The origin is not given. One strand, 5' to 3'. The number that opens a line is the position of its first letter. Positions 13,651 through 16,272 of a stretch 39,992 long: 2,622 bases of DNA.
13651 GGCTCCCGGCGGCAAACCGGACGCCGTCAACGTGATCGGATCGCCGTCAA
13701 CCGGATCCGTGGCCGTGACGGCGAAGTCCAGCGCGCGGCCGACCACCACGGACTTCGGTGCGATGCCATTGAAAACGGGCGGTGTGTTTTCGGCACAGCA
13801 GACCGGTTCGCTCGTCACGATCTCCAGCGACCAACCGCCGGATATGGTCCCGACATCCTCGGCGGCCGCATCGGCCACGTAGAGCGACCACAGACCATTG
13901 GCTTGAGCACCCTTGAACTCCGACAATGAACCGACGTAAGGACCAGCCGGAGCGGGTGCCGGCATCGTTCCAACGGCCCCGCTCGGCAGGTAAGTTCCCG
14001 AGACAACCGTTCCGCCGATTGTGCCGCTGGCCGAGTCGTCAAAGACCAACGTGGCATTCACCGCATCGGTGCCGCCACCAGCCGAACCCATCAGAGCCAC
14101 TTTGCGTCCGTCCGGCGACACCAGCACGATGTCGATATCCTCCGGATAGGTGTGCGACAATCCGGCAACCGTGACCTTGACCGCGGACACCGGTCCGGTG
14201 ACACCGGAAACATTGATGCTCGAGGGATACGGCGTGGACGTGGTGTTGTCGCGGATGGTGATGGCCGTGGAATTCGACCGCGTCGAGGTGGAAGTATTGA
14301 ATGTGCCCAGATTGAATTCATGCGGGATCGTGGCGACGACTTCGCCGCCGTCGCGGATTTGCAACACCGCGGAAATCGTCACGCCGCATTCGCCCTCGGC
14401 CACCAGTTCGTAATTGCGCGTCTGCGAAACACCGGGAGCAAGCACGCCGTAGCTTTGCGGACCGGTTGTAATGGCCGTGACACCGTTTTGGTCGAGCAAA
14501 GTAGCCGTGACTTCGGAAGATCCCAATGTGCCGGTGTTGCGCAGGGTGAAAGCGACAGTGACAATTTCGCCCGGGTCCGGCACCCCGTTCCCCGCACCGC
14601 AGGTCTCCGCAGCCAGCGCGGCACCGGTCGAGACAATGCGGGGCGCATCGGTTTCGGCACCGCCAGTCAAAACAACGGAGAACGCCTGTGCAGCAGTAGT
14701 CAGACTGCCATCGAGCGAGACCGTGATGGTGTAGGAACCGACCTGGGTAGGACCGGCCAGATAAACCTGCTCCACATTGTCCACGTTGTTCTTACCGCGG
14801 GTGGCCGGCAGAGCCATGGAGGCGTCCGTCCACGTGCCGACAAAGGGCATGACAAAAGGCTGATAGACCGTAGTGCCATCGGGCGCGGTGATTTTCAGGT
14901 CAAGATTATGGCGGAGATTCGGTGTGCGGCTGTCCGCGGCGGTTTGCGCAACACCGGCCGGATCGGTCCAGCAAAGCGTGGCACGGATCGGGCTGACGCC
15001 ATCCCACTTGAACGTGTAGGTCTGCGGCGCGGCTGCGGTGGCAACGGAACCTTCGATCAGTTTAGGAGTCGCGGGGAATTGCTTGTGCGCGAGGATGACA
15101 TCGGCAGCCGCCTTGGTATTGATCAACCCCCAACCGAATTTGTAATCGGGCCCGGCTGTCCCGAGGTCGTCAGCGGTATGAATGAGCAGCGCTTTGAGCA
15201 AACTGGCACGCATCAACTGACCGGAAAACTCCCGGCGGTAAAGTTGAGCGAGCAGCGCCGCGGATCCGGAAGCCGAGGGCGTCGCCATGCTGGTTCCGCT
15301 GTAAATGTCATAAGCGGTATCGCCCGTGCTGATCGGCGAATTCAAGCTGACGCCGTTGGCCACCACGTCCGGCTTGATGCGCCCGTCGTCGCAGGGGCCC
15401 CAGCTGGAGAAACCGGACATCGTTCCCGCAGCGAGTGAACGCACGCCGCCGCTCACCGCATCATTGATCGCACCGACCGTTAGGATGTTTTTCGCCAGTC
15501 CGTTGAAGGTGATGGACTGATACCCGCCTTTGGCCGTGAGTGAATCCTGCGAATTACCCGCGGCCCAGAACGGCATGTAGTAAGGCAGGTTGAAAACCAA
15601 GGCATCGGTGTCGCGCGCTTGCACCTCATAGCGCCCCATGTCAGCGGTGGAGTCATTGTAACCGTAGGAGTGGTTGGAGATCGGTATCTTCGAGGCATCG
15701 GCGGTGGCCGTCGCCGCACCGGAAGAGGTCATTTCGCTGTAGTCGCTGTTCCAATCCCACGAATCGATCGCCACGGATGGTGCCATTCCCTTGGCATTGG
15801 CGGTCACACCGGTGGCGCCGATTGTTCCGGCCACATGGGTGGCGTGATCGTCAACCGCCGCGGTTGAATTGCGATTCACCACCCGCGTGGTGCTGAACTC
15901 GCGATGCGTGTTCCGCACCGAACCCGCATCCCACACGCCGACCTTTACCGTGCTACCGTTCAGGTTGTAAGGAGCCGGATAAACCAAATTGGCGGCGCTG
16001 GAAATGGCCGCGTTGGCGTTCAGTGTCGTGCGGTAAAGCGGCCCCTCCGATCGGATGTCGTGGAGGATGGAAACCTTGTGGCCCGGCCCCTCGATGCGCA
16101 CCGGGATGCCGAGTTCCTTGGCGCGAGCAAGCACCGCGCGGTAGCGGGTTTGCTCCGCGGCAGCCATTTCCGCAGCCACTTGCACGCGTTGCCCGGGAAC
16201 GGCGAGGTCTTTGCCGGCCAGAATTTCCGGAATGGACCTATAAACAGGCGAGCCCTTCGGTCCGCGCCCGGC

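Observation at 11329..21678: Tandem giant S8 proteases, both with proprotein-convertase P-domains and an identical C-terminal module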

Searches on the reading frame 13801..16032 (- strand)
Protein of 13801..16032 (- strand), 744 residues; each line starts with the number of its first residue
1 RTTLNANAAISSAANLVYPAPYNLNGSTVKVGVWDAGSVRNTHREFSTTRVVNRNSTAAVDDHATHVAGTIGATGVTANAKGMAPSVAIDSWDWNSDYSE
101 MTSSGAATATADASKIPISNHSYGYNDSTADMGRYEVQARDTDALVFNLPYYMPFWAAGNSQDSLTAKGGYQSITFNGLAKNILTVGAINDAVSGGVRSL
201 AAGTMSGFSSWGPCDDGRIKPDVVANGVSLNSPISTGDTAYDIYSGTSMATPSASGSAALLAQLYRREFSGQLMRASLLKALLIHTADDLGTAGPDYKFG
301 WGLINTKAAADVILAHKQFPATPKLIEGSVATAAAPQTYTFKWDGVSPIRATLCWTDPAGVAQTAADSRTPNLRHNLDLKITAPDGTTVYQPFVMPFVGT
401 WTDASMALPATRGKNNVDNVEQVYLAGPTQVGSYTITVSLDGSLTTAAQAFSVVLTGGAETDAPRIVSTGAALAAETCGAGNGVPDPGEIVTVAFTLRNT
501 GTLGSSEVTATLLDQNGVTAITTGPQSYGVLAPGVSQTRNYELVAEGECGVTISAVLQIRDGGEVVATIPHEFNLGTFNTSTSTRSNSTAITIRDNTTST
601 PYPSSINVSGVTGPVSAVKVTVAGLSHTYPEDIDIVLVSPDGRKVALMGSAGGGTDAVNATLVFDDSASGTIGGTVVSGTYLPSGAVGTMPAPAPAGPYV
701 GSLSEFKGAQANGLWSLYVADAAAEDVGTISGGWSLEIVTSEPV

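Call 47: search_solved_structures(query=window:13801-16032:-, max_evalue=0.00001)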
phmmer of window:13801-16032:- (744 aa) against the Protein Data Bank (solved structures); distinct sequences matched with E-value up to 0.00001: 33.
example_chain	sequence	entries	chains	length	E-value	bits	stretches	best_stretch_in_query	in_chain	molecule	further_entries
5fax_A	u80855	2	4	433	5.6e-23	84.5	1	55-453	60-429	Subtilase SubHal from Bacillus halmapalus | Enzyme subtilase SubHal from Bacillus halmapalus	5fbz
7xr8_A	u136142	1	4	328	1.2e-08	37.1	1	188-291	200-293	Major intracellular serine protease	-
2z2x_A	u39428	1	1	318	3.3e-08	35.7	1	219-311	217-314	Tk-subtilisin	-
2z56_A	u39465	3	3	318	8.9e-08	34.3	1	219-311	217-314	Tk-subtilisin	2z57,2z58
2z30_A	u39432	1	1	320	9e-08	34.2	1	219-311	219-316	Tk-subtilisin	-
2zrq_A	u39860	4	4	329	9.8e-08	34.1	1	219-311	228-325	Tk-subtilisin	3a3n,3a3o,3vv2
3wiv_A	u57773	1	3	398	1.2e-07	33.9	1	219-311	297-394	Tk-subtilisin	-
2z2y_A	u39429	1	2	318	1.2e-07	33.8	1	219-311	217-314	Tk-subtilisin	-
3a3p_A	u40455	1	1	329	1.3e-07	33.7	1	219-311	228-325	Tk-subtilisin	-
1xf1_A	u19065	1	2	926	1.3e-07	33.7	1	199-288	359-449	C5a peptidase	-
2zwp_A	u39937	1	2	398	1.3e-07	33.7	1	219-311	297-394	Tk-subtilisin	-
8bty_A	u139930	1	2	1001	1.4e-07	33.6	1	199-288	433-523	C5a peptidase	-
2z2z_A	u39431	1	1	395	1.6e-07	33.4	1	219-311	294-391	Tk-subtilisin precursor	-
4jp8_A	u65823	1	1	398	1.6e-07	33.4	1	219-311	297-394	Tk-subtilisin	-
2e1p_A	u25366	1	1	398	1.6e-07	33.4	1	219-311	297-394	Tk-subtilisin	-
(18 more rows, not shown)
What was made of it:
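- On Subtilase subfamily S8A - protein A: Best PDB relative is SubHal, E 5.6e-23 (call 47).
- Checked: Its closest solved relative is the S8A subtilase SubHal (call 47).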

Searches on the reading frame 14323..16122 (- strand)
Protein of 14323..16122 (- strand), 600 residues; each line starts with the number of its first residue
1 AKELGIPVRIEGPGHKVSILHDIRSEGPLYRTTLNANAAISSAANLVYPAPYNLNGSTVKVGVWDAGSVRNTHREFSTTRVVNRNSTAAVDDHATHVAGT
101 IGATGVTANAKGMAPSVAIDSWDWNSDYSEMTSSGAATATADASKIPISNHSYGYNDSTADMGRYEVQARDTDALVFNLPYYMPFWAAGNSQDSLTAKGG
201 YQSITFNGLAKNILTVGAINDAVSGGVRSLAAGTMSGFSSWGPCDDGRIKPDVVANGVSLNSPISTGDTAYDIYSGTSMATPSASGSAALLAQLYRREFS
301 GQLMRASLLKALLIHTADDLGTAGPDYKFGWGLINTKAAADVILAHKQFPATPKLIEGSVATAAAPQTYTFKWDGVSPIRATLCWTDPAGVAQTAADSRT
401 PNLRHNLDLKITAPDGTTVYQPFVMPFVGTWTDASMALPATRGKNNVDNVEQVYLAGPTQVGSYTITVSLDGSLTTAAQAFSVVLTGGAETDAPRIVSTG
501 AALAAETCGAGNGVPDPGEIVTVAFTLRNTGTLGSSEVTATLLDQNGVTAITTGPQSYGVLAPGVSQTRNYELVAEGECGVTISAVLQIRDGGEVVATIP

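Call 68: find_homologous_proteins(query=window:14323-16122:-, max_evalue=1e-10)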
Query window:14323-16122:- (600 aa): 4751 proteins with E <= 1e-10 among 8000 candidates; the best 120 are listed.
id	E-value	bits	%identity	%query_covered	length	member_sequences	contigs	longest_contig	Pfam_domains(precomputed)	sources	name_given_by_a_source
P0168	1.8e-230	785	69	86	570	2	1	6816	PF00082.28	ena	-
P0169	3.2e-225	767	65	93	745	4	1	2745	PF17957.8,PF00082.28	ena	-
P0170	1.2e-221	755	69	82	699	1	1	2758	PF17957.8,PF00082.28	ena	-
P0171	3.3e-221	754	68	84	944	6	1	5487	PF05345.19,PF00082.28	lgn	-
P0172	1.5e-220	752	68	82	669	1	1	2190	PF00082.28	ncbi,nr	ncbi:MAG: S8 family serine peptidase, partial [Kiritimatiellia bacterium]|nr:S8 family serine peptid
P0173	7.5e-217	740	67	84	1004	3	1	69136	PF05345.19,PF00082.28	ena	-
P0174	7.6e-217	740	66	86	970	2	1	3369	PF18676.7,PF00082.28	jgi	jgi:hypothetical protein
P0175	3.8e-216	737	67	84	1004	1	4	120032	PF05345.19,PF00082.28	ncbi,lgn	-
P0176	1.4e-215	736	69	82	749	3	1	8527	PF17164.11,PF17957.8,PF00082.28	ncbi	ncbi:MAG: hypothetical protein RIQ71_1773, partial [Verrucomicrobiota bacterium]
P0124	1.5e-215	735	67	84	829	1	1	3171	PF00082.28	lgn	-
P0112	4.2e-215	734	66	84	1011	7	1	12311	PF05345.19,PF00082.28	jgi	jgi:hypothetical protein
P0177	9.9e-214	729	68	81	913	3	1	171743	PF01833.31,PF00932.26,PF17957.8,PF00082.28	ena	-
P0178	1.3e-213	729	67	81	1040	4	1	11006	PF01833.31,PF00932.26,PF17957.8,PF00082.28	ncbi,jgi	jgi:subtilisin family serine protease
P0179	2.2e-213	728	68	81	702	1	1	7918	PF00082.28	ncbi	ncbi:MAG: S8 family serine peptidase, partial [Spartobacteria bacterium]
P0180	1.5e-212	726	68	81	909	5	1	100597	PF00932.26,PF17957.8,PF00082.28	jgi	-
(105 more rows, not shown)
